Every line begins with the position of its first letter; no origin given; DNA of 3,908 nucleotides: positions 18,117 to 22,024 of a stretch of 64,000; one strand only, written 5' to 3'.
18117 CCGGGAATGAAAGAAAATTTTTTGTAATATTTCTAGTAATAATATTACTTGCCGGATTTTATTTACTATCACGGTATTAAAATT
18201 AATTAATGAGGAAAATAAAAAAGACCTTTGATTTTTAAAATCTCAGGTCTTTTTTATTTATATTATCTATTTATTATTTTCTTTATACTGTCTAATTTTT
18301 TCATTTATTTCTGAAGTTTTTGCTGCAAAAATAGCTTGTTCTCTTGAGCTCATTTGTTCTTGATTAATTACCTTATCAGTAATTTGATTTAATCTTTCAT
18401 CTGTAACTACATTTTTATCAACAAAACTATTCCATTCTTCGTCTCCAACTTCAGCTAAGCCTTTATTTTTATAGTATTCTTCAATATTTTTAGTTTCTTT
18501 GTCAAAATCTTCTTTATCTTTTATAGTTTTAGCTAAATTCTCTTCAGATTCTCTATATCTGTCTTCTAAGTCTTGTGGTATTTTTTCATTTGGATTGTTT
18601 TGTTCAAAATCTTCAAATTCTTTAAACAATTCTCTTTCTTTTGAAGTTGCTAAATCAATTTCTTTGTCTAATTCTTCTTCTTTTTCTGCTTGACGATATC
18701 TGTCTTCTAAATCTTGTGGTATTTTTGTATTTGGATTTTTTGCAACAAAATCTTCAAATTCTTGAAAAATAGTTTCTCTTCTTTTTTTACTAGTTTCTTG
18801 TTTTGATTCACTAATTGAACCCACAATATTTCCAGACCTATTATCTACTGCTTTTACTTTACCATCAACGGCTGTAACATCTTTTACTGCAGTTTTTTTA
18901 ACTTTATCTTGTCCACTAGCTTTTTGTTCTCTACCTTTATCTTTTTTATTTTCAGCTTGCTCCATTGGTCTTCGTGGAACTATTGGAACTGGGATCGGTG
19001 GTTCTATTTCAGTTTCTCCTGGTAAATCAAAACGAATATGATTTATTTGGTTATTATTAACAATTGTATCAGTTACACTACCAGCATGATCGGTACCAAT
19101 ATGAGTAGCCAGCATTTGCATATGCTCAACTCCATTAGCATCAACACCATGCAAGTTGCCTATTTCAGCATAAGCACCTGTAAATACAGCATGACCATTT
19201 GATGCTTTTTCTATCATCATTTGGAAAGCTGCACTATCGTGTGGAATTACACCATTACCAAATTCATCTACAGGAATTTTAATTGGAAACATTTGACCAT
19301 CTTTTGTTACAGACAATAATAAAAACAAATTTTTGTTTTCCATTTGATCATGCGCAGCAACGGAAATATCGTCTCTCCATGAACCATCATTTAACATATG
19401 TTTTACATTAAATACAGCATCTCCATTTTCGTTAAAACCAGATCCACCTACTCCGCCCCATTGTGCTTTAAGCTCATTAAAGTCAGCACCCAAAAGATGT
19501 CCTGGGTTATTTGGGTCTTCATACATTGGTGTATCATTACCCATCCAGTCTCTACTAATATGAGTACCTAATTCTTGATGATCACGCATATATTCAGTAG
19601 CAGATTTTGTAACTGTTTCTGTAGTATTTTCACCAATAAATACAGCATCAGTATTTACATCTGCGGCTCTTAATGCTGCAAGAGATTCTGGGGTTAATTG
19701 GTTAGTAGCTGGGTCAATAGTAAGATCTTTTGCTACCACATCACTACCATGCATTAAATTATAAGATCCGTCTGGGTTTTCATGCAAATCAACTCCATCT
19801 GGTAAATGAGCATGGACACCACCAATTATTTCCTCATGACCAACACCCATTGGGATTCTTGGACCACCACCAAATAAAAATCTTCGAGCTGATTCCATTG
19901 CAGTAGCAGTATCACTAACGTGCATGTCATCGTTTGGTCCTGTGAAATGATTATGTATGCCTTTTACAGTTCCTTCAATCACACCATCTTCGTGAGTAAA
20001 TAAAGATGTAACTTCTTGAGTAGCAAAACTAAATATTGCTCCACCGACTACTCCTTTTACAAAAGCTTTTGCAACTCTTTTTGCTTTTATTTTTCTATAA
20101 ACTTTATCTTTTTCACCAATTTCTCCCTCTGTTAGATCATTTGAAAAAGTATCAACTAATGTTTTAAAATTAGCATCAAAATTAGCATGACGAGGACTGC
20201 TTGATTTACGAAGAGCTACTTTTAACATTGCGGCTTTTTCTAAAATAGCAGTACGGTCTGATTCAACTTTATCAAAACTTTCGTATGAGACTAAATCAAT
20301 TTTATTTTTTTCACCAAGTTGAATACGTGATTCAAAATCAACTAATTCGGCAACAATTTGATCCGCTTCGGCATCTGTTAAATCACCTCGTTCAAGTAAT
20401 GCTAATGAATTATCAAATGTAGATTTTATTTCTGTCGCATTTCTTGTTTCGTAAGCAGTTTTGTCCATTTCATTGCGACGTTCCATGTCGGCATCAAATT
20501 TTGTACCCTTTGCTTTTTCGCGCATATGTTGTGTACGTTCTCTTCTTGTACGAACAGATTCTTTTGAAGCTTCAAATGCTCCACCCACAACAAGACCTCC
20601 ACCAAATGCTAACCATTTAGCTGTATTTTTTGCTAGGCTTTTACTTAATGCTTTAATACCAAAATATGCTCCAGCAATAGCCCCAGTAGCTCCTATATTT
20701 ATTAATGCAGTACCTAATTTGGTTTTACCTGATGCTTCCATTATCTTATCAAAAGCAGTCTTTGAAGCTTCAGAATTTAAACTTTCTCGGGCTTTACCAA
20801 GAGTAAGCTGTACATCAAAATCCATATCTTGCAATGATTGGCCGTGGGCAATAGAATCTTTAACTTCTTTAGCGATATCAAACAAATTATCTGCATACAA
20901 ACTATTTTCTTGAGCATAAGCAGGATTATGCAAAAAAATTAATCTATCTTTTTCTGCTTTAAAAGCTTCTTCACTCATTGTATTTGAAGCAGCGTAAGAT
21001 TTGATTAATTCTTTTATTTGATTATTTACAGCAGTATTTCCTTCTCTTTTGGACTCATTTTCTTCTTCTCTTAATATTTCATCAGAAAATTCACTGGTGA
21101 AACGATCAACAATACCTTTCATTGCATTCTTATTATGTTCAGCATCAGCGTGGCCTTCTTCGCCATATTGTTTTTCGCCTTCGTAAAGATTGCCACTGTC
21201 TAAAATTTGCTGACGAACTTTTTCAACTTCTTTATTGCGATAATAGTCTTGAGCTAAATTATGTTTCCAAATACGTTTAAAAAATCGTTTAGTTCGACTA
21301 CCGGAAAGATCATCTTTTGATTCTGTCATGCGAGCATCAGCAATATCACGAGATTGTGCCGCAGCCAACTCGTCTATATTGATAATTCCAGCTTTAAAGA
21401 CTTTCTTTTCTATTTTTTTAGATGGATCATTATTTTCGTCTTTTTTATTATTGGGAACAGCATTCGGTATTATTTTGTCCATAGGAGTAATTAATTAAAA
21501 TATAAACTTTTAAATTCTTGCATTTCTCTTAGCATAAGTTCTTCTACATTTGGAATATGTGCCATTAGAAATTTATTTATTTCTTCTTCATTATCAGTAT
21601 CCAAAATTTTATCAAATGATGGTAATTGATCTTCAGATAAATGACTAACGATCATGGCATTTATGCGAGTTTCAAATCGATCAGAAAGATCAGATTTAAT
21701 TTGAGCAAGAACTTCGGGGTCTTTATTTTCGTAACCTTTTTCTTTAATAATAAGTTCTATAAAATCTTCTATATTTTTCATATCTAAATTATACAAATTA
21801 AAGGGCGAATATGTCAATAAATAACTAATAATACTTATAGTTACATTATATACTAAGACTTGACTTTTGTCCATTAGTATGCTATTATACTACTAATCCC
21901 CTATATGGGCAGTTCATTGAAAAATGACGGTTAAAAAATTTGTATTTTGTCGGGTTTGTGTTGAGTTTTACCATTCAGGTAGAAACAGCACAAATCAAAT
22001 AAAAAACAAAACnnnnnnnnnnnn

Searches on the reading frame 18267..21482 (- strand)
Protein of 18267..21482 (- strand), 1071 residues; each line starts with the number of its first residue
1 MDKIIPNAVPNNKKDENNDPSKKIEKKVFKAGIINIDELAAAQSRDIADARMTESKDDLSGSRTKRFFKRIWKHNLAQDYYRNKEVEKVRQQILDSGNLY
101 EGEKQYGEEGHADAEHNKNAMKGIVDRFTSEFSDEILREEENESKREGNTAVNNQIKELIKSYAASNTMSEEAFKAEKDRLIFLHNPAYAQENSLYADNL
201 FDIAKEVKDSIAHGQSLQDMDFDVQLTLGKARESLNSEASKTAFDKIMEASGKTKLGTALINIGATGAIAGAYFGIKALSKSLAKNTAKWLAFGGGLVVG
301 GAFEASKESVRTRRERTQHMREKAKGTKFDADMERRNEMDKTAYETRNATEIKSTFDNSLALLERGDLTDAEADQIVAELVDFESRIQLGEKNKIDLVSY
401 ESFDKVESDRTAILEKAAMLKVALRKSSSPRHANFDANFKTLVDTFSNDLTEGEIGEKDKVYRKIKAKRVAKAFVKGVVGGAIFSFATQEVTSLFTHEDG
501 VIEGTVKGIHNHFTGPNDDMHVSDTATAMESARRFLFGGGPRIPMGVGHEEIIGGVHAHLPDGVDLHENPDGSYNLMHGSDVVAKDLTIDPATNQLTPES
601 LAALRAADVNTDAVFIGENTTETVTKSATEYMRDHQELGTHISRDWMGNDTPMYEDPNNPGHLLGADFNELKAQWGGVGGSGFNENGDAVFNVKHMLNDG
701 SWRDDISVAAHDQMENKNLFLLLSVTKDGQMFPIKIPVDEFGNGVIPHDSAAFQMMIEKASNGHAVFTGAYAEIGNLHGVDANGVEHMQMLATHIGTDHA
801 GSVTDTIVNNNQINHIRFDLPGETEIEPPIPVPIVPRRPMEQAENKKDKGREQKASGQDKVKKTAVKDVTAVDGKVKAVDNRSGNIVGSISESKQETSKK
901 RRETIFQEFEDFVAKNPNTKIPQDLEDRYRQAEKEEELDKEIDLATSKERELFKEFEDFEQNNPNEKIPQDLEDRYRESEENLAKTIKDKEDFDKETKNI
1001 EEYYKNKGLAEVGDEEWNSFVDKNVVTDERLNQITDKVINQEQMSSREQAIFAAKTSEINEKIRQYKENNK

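Call 3: search_protein_families(library=pfam, proteins=[window:18267-21482:-], max_evalue=1)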
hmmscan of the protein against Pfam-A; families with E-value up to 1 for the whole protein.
window:18267-21482:- (1071 aa): 1 family
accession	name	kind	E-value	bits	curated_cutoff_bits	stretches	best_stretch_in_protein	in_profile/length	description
PF09995.15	MPAB_Lcp_cat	-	0.052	14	23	1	302-388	54-136/231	ER-bound oxygenase mpaB/B'/Rubber oxygenase, catalytic domain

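Call 4: search_protein_families(library=padloc, proteins=[window:18267-21482:-], max_evalue=1)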
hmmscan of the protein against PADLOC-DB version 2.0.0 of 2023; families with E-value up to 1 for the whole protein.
window:18267-21482:- (1071 aa): 0 families

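Call 8: search_protein_families(library=ncbifam, proteins=[window:18267-21482:-], max_evalue=1)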
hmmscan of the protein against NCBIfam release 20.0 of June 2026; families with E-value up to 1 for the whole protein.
window:18267-21482:- (1071 aa): 0 families

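Call 9: search_protein_families(library=phrogs, proteins=[window:18267-21482:-], max_evalue=1)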
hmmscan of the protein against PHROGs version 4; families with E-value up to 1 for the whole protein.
window:18267-21482:- (1071 aa): 2 families
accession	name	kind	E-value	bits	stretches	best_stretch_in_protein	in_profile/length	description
phrog_22971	-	unknown function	0.047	14.4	1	792-810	14-32/37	-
phrog_30807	-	unknown function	0.23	12.3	0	304-334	97-128/164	-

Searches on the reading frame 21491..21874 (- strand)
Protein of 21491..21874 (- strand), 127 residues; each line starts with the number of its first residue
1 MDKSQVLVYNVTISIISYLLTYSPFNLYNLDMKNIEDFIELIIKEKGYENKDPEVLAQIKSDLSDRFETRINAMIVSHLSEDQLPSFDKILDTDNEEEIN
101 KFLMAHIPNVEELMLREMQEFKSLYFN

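Call 3: search_protein_families(library=pfam, proteins=[window:21491-21874:-], max_evalue=1)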
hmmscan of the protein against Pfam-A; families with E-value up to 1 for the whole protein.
window:21491-21874:- (127 aa): 2 families
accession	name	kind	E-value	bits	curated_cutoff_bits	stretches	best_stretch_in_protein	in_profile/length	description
PF18908.5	DUF5663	-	7.6e-13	49.3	23.7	1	42-124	1-83/84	Protein of unknown function (DUF5663)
PF03937.21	Sdh5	-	0.11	12.9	27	1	77-118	28-68/76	Flavinator of succinate dehydrogenase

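Call 4: search_protein_families(library=padloc, proteins=[window:21491-21874:-], max_evalue=1)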
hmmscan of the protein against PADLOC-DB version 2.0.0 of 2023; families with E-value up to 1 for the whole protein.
window:21491-21874:- (127 aa): 3 families
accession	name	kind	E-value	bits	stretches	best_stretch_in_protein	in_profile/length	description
PDLC02179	Drt4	-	0.0023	15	1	8-58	342-392/542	-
PDLC01026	Cas8g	-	0.019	11.8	1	21-120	94-191/718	"CRISPR-associated protein Csx17, subtype Dpsyc"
PDLC01377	Cas8g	-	0.022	11.5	1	24-94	79-147/613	CAS-I-U; effector_LS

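Call 8: search_protein_families(library=ncbifam, proteins=[window:21491-21874:-], max_evalue=1)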
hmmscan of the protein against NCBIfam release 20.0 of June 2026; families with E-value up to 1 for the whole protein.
window:21491-21874:- (127 aa): 2 families
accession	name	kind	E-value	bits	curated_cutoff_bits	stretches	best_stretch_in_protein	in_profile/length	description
NF005269.0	PRK06771.1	equivalog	0.045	14.4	90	1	29-65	29-65/97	hypothetical protein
TIGR04113.1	cas_csx17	equivalog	0.071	11.8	150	1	21-120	94-191/718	type I-G CRISPR-associated protein Cas8g1/Csx17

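Call 9: search_protein_families(library=phrogs, proteins=[window:21491-21874:-], max_evalue=1)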
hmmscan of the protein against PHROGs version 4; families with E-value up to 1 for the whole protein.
window:21491-21874:- (127 aa): 3 families
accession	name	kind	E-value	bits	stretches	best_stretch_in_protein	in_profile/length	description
phrog_13595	-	unknown function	0.0043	17.9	1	9-85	10-87/204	-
phrog_10437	-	unknown function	0.094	13.7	1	7-86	75-151/167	-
phrog_5247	-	unknown function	0.12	13.6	1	65-93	37-65/67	-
